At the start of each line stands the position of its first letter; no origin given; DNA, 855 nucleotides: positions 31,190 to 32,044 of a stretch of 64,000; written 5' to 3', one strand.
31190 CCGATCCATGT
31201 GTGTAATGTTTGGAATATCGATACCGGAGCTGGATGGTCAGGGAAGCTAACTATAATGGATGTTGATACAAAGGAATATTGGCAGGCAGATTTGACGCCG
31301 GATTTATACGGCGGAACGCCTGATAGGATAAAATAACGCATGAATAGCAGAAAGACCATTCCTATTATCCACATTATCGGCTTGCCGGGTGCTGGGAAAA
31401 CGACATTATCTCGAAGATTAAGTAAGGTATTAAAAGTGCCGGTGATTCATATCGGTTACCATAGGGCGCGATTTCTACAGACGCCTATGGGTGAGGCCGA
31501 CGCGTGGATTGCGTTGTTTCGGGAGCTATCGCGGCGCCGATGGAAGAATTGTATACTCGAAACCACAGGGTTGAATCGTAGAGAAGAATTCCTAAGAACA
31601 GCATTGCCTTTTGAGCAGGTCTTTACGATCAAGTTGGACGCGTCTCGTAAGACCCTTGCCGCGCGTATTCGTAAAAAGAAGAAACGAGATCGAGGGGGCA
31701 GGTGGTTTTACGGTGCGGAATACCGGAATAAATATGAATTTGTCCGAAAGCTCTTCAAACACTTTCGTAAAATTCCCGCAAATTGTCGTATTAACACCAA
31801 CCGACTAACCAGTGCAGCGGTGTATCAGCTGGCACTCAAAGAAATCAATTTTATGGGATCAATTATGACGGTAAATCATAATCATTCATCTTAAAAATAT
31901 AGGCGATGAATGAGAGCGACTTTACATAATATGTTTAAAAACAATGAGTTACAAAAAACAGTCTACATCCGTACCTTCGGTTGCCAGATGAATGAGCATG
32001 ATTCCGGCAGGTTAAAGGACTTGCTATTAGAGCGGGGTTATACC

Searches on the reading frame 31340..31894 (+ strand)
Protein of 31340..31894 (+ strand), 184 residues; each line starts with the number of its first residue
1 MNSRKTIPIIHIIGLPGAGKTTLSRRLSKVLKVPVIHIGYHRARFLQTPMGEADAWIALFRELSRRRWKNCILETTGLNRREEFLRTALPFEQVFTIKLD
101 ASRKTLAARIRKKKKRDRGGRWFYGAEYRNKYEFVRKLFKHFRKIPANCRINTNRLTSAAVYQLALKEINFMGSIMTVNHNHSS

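Call 3: search_protein_families(library=pfam, proteins=[window:31340-31894:+], max_evalue=1)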
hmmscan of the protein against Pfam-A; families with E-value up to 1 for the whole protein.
window:31340-31894:+ (184 aa): 28 families (the best 25 are shown)
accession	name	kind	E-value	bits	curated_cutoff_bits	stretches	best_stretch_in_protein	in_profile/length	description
PF13238.12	AAA_18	-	9.9e-10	39.4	29.4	1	10-119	1-117/128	AAA domain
PF13671.12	AAA_33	-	1.6e-07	32.2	27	1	10-116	2-121/143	AAA domain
PF01202.28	SKI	-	1.6e-05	25.6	22.1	1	16-116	1-108/159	Shikimate kinase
PF13207.12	AAA_17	-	3.2e-05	24.7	27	1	13-39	1-27/136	AAA domain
PF13191.12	AAA_16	-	0.0003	21.8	32.6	1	6-90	23-103/167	AAA ATPase domain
PF13401.12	AAA_22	-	0.0014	19.3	27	1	8-42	6-38/130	AAA domain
PF13521.12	AAA_28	-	0.0036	18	27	1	10-36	2-28/164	AAA domain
PF08433.16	KTI12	-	0.013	15.5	22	1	8-42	2-36/271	Chromatin associated protein KTI12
PF01591.24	6PF2K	-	0.018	14.8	27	1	9-33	15-39/223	6-phosphofructo-2-kinase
PF00004.35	AAA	-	0.02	15.8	21.2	1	12-44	3-35/131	ATPase family associated with various cellular activities (AAA)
PF07728.20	AAA_5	-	0.026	14.9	22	1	12-37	4-30/139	AAA domain (dynein-related subfamily)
PF13479.12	AAA_24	-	0.046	14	27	1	10-50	5-44/195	AAA domain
PF01712.25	dNK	-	0.052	13.7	27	1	11-37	2-28/203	Deoxynucleoside kinase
PF20720.3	nSTAND3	-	0.058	13.5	27.2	1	10-29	20-39/155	Novel STAND NTPase 3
PF00005.33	ABC_tran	-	0.077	14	25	1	9-32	13-36/137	ABC transporter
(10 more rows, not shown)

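Call 4: search_protein_families(library=ncbifam, proteins=[window:31340-31894:+], max_evalue=1)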
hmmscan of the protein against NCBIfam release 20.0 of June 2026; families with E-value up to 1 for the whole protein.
window:31340-31894:+ (184 aa): 45 families (the best 25 are shown)
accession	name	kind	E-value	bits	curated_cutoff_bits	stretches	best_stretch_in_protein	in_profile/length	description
NF005994.0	PRK08118.1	equivalog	2.3e-05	24.5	215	1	10-40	4-34/172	DNA topology modulation protein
NF040667.1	hom_kin_desulfo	exception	0.00012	22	197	1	9-35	2-28/163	homoserine kinase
NF010555.0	PRK13949.1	equivalog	0.00033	20.8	180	1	10-65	4-61/175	shikimate kinase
NF004041.0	PRK05541.1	subfamily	0.00036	20.6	127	1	2-33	2-33/176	adenylyl-sulfate kinase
NF006015.0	PRK08154.1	subfamily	0.00054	19.2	204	1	8-38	137-167/314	anaerobic benzoate catabolism transcriptional regulator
NF006743.0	PRK09270.1-2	equivalog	0.00054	19.1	227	1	8-51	29-76/217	nucleoside/nucleotide kinase family protein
NF010552.0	PRK13946.1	equivalog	0.00057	19.5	186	1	10-38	26-54/198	shikimate kinase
TIGR02173.1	cyt_kin_arch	equivalog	0.0035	17.4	102.1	1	9-40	2-33/169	(d)CMP kinase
TIGR01351.1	adk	subfamily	0.0037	16.9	168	1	12-39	4-31/212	adenylate kinase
NF005576.0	PRK07261.1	equivalog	0.0043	16.8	224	1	10-38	3-31/171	DNA topology modulation protein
NF005923.0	PRK07933.1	equivalog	0.0063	15.9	193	1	9-32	2-25/213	dTMP kinase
TIGR03574.1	selen_PSTK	equivalog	0.0066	15.9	290.5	1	10-32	2-24/249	L-seryl-tRNA(Sec) kinase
TIGR02640.1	gas_vesic_GvpN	equivalog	0.0068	15.9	266.8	1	10-38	24-52/262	gas vesicle protein GvpN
NF005250.0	PRK06761.1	equivalog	0.008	15.2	270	1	9-50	5-46/282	hypothetical protein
NF003012.0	PRK03839.1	equivalog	0.0082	16.1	152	1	9-38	2-31/180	putative kinase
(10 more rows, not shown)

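Call 5: search_protein_families(library=padloc, proteins=[window:31340-31894:+], max_evalue=1)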
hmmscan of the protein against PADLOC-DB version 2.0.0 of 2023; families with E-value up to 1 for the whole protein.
window:31340-31894:+ (184 aa): 8 families
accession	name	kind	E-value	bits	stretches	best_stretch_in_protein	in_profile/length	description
PDLC02911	VakA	-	3.8e-06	25.6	2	10-43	5-35/163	-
PDLC04232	IetA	-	0.00064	17.2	1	11-55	120-162/330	-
PDLC04140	mad8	-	0.0019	15.8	1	8-51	28-75/314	mads_8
PDLC02195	IetA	-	0.0038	14.6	1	12-36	142-166/395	-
PDLC02196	IetA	-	0.021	12.3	1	12-36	127-151/374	-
PDLC00915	TRIP13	-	0.022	12.2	1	9-29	65-85/302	TRIP13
PDLC01515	Csx3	-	0.026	12.1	1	4-37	3-36/183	"CAS-I,CAS-III; associated"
PDLC02422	PprDinG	-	0.034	10.3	1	9-24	195-210/930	-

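Call 8: search_solved_structures(query=window:31340-31894:+, max_evalue=1)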
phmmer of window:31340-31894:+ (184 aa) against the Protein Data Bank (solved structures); distinct sequences matched with E-value up to 1: 29.
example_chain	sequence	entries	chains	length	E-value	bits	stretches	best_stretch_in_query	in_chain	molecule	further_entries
2iyq_A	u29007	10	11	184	0.00062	22.9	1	10-36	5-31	SHIKIMATE KINASE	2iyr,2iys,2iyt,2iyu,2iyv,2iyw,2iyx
1l4u_A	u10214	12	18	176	0.0026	20.9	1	10-36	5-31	SHIKIMATE KINASE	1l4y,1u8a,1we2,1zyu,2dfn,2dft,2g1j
3vaa_A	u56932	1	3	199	0.011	18.9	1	10-67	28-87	Shikimate kinase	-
9fqr_Xf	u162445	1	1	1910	0.015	18.4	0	4-39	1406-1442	Cilia- and flagella-associated protein 276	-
9cc8_A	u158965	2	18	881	0.03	17.4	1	4-43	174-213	NLR-required for cell death 4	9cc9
6c2u_A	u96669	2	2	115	0.056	16.5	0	4-31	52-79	phosphate-loop protein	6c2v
4ypl_A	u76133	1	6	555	0.057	16.5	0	4-31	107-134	Lon protease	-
9d2f_A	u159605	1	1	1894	0.077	16.1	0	11-32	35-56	Adenylate kinase 9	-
8k3y_F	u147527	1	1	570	0.083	16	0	4-31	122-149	Lon protease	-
7yph_A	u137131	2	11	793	0.11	15.6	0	4-31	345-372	Lon protease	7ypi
8k3y_A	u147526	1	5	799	0.11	15.6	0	4-31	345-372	Lon protease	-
7ypj_A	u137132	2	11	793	0.11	15.5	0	4-31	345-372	Lon protease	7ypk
7fd4_B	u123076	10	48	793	0.11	15.5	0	4-31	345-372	Lon protease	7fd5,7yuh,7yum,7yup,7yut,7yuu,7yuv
6wqh_A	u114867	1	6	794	0.11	15.5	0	4-31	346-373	Lon protease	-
7fid_B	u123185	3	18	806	0.12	15.5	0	4-31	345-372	Lon protease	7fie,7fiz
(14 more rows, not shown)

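Call 10: find_homologous_proteins(query=window:31340-31894:+, max_evalue=0.001)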
Query window:31340-31894:+ (184 aa): 462 proteins with E <= 0.001 among 559 candidates; the best 120 are listed.
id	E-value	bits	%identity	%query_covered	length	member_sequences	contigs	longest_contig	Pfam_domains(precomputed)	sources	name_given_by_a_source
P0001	1.9e-118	411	100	100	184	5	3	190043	PF13671.13,PF01202.29,PF13238.13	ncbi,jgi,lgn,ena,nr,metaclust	ncbi:MAG: hypothetical protein A2047_03330 [Omnitrophica bacterium GWA2_41_15]|nr:MAG: hypothetical 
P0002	1.9e-98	345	89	92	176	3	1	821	PF13671.13,PF13238.13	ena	-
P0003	3.7e-98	344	90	93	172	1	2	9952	PF13671.13,PF13207.13,PF13238.13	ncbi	-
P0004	8.1e-98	343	89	95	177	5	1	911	PF13671.13,PF01202.29,PF13238.13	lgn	-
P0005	2.4e-97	342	89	95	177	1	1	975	PF13671.13,PF13207.13,PF13238.13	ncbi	-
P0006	4.4e-97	341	87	95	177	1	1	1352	PF13671.13,PF13238.13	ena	-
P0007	1.4e-96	339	88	92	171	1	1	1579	PF13671.13,PF13238.13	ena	-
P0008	4.2e-96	338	89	93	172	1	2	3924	PF13671.13,PF13238.13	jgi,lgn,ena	-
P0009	5.0e-96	338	88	92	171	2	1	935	PF13671.13,PF01202.29,PF13238.13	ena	-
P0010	1.1e-95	336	83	95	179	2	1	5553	PF13671.13,PF13207.13,PF01202.29,PF13238.13,PF13191.13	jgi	-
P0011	1.3e-95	336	89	91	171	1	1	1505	PF13671.13,PF13238.13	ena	-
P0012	1.5e-95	336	89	91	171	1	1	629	PF13671.13,PF13401.13,PF01202.29,PF13238.13,PF13191.13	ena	-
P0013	2.5e-95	335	88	92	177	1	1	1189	PF13671.13,PF13238.13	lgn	-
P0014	4.6e-95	334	88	91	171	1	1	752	PF13671.13,PF13238.13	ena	-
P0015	1.3e-94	333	87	92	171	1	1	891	PF13671.13,PF13238.13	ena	-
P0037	5.4e-87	308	80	93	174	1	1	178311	PF13671.13,PF01202.29,PF13238.13,PF13191.13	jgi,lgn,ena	-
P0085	1.1e-79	284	76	91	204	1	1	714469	PF13671.13,PF13238.13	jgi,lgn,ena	-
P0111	3.7e-75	270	70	93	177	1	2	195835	PF13671.13,PF13207.13,PF13238.13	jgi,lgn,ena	-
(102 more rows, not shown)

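Call 13: find_encoding_contigs(protein=P0037, flank=6000, max_places=3)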
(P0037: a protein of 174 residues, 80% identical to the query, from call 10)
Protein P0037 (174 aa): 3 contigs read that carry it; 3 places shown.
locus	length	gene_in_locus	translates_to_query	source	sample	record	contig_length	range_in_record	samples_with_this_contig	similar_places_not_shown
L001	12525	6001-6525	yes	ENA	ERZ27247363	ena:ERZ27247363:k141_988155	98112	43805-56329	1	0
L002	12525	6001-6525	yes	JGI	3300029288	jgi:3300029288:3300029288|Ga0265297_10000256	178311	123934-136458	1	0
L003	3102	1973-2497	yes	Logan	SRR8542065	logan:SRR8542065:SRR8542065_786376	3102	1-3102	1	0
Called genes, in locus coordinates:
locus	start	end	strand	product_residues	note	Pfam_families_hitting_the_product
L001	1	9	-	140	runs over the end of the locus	PF01797:Y1_Tnp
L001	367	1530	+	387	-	PF13173:AAA_14, PF13635:DUF4143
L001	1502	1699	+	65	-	-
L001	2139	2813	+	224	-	PF09952:AbiEi_2 (weak)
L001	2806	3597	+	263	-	PF12281:NTP_transf_8 (weak)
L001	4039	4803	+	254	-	PF17194:AbiEi_3_N, PF11459:AbiEi_3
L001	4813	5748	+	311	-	PF08843:AbiEii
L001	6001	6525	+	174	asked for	PF13191:AAA_16 (weak), PF13238:AAA_18, PF13671:AAA_33, PF01202:SKI (faint)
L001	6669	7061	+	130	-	-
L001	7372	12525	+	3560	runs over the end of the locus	PF13589:HATPase_c_3 (faint)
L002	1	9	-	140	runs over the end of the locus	PF01797:Y1_Tnp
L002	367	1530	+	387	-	PF13173:AAA_14, PF13635:DUF4143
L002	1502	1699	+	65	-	-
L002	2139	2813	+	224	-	PF09952:AbiEi_2 (weak)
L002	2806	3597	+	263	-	PF12281:NTP_transf_8 (weak)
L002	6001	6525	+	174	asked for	PF13191:AAA_16 (weak), PF13238:AAA_18, PF13671:AAA_33, PF01202:SKI (faint)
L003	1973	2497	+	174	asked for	PF13191:AAA_16 (weak), PF13238:AAA_18, PF13671:AAA_33, PF01202:SKI (faint)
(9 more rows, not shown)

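Call 14: find_encoding_contigs(protein=P0085, flank=6000, max_places=3)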
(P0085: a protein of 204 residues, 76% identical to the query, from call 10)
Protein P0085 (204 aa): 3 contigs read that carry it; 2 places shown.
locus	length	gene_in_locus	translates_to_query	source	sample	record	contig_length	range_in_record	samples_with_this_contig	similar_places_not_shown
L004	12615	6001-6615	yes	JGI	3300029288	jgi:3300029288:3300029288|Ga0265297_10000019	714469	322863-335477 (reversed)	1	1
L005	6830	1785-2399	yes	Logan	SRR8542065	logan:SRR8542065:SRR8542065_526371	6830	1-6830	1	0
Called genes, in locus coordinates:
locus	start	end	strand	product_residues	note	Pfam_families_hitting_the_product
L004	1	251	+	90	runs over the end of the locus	PF01169:GDT1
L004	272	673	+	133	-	PF00072:Response_reg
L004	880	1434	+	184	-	PF01841:Transglut_core (faint), PF04473:DUF553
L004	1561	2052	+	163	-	PF00359:PTS_EIIA_2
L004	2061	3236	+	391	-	-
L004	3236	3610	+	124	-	PF07610:DUF1573, PF22544:HYDIN_VesB_CFA65-like_Ig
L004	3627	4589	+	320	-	PF05569:Peptidase_M56 (weak), PF01435:Peptidase_M48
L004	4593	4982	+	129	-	PF20205:DUF6567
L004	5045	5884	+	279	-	PF02743:dCache_1, PF22309:HK-GC-Chemotax_sensor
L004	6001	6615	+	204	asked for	PF13238:AAA_18, PF13671:AAA_33 (weak)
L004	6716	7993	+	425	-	PF01637:ATPase_2 (weak), PF13173:AAA_14, PF13635:DUF4143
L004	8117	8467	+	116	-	PF05635:23S_rRNA_IVP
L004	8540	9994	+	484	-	PF00890:FAD_binding_2 (weak), PF00996:GDI (faint), PF01266:DAO, PF01593:Amino_oxidase, PF01946:Thi4 (weak), PF07992:Pyr_redox_2 (weak), PF12831:FAD_oxidored (weak), PF13450:NAD_binding_8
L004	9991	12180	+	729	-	PF16927:HisKA_7TM, PF01590:GAF (weak), PF13185:GAF_2, PF13492:GAF_3, PF02518:HATPase_c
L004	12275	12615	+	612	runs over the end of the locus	PF24893:DUF7743 (faint), PF00041:fn3 (faint), PF19077:Big_13 (weak)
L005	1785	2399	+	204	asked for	PF13238:AAA_18, PF13671:AAA_33 (weak)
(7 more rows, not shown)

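Call 15: find_encoding_contigs(protein=P0111, flank=6000, max_places=3)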
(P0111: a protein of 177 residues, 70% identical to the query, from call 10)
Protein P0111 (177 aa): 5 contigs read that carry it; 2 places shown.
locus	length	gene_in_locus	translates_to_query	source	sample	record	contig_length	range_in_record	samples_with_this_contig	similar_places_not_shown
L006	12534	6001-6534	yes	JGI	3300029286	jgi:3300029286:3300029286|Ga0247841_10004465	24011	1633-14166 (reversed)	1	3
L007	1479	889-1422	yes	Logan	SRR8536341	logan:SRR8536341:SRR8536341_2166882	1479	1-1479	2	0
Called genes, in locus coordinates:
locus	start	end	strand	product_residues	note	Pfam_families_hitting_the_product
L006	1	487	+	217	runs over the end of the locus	-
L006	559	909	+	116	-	-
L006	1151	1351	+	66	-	PF00313:CSD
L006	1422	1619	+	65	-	-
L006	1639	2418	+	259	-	PF01791:DeoC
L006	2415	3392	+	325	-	PF08240:ADH_N, PF16912:Glu_dehyd_C (weak), PF00107:ADH_zinc_N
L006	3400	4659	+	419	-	PF20903:SPL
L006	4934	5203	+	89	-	-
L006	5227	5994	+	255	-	-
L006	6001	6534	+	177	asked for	PF13207:AAA_17 (faint), PF13238:AAA_18, PF13671:AAA_33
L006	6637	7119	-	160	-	PF01797:Y1_Tnp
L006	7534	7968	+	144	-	PF00383:dCMP_cyt_deam_1, PF14437:MafB19-deam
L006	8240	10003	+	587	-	PF05496:RuvB_N (weak), PF07724:AAA_2 (weak), PF13177:DNA_pol3_delta2, PF00004:AAA, PF22608:DNAX_ATPase_lid, PF12169:DNA_pol3_gamma3, PF20964:DnaX_C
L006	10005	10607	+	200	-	PF21176:RecR_HhH, PF02132:RecR_ZnF (weak), PF01751:Toprim, PF13662:Toprim_4, PF21175:RecR_C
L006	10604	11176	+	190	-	PF01558:POR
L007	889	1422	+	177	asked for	PF13207:AAA_17 (faint), PF13238:AAA_18, PF13671:AAA_33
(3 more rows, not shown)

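Call 18: find_related_loci(query=A1, collection=genome_contigs, flank=8000)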
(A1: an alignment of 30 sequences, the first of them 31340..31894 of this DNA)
Query A1 (184 aa) in genome_contigs; peptide patterns used: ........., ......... (x = any residue, [..] = any of these).
56 stretches matched a pattern; 48 encode a relative of the query (tblastn E <= 1e-3); 48 distinct loci.
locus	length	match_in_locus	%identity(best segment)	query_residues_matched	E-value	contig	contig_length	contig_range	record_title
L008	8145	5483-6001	80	1-174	8e-92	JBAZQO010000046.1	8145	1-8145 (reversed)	MAG: Candidatus Omnitrophota bacterium isolate SO_2017_SWC_55 scaffold_7566_c1_LP-4_2017, whole genome shotgun sequence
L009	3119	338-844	86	4-172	1e-91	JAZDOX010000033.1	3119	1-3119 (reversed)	MAG: Candidatus Omnitrophota bacterium isolate MEGAHIT-group-0.801 k141_5451754, whole genome shotgun sequence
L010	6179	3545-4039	81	6-170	3e-88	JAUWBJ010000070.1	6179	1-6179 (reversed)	MAG: Candidatus Omnitrophota bacterium isolate CSMAG_1317 CSMAG_1317_k141_766781_length_6179_cov_7.9745, whole genome sh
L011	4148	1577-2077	86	4-170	5e-87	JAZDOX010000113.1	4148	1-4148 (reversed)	MAG: Candidatus Omnitrophota bacterium isolate MEGAHIT-group-0.801 k141_13596546, whole genome shotgun sequence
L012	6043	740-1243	87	5-172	6e-87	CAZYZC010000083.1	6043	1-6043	MAG TPA_asm: uncultured Planctomycetia bacterium isolate SRP178699_co1_490 genome assembly, contig: NODE_19180_length_60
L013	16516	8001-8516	80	4-175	2e-83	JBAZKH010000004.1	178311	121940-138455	MAG: Candidatus Omnitrophota bacterium isolate SO_2017_LW4_139 scaffold_268_c1_LW137-91_2017, whole genome shotgun seque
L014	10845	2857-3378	79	1-174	2e-83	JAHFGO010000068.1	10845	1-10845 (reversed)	MAG: Candidatus Omnitrophota bacterium isolate nzgw317 NODE_2392_length_10846_cov_3.417436, whole genome shotgun sequenc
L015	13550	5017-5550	72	4-181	6e-83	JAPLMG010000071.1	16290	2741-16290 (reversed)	MAG: Candidatus Omnitrophota bacterium isolate LacPavin_0920_SED3_MAG_48_12 LacPavin_0920_SED3_scaffold_2740053, whole g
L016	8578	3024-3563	72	4-183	1e-82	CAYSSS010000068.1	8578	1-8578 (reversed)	MAG TPA_asm: uncultured Planctomycetia bacterium isolate SRP178699_co1_483 genome assembly, contig: NODE_11654_length_85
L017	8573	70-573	74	3-170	2e-77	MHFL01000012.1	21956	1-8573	MAG: Omnitrophica bacterium RIFCSPLOWO2_01_FULL_45_10 rifcsplowo2_01_scaffold_17241, whole genome shotgun sequence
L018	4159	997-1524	64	4-179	3e-76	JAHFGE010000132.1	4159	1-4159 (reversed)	MAG: Candidatus Omnitrophota bacterium isolate nzgw308 NODE_100613_length_4160_cov_3.456301, whole genome shotgun sequen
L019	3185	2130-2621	72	7-170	5e-76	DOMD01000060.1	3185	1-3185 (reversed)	MAG TPA_asm: Candidatus Omnitrophota bacterium isolate UBA12090 contig_71309, whole genome shotgun sequence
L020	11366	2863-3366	61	2-169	6e-67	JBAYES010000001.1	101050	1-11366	MAG: Candidatus Omnitrophota bacterium isolate SO_2016_CLC_T2_83 scaffold00033_PH3_Jul20_2016, whole genome shotgun sequ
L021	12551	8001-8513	60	4-174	3e-66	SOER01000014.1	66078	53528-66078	MAG: Candidatus Loosdrechtia aerotolerans isolate YC1 NODE_14_length_66078_cov_12.305196, whole genome shotgun sequence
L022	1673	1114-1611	58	4-169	1e-68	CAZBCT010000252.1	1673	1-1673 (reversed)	MAG TPA_asm: uncultured Candidatus Brocadia sp. isolate SRP323723_co1_49 genome assembly, contig: NODE_70711_length_1673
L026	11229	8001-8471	61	8-164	7e-65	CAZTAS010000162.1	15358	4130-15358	MAG TPA_asm: uncultured Thermodesulfobacteriota bacterium isolate SRP323688_co1_150 genome assembly, contig: NODE_6162_l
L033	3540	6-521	55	4-183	1e-63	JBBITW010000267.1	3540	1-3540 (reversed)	MAG: Deltaproteobacteria bacterium isolate RSS170216_bin_405 NODE_23344_length_3540_cov_6.293257, whole genome shotgun s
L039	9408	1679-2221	55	4-183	3e-60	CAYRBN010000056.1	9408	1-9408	MAG TPA_asm: uncultured bacterium isolate SRP345593_co1_181 genome assembly, contig: NODE_2773_length_9408_cov_20.258527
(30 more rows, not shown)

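Call 34: predict_structure(alignment_id=A1)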
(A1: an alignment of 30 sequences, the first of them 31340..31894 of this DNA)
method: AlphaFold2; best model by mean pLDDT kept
length: 184 residues; sequences in the alignment: 30
mean_pLDDT: 58.1   pTM: 0.50
mean pLDDT of the five models: 58.1, 49.4, 45.7, 44.9, 40.9
residues with pLDDT >= 90: 0; 70-90: 47; 50-70: 75; < 50: 62
segments of 3 or more residues with pLDDT < 50: 1-3, 114-149, 151-156, 175-184
pLDDT, mean of each block of 10 residues (from residue 1): 58 69 77 77 72 71 70 70 61 64 53 40 37 44 41 50 53 45 45
secondary structure, 60 per line:
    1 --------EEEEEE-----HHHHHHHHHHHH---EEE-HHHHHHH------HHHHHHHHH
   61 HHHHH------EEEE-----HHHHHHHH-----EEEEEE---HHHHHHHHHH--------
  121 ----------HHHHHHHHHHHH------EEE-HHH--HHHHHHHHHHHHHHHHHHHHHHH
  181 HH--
elements in order: E9-14 H20-31 E35-37 H39-45 H52-65 E72-75 H81-88 E94-99 H103-112 H131-142 E149-151 H158-182
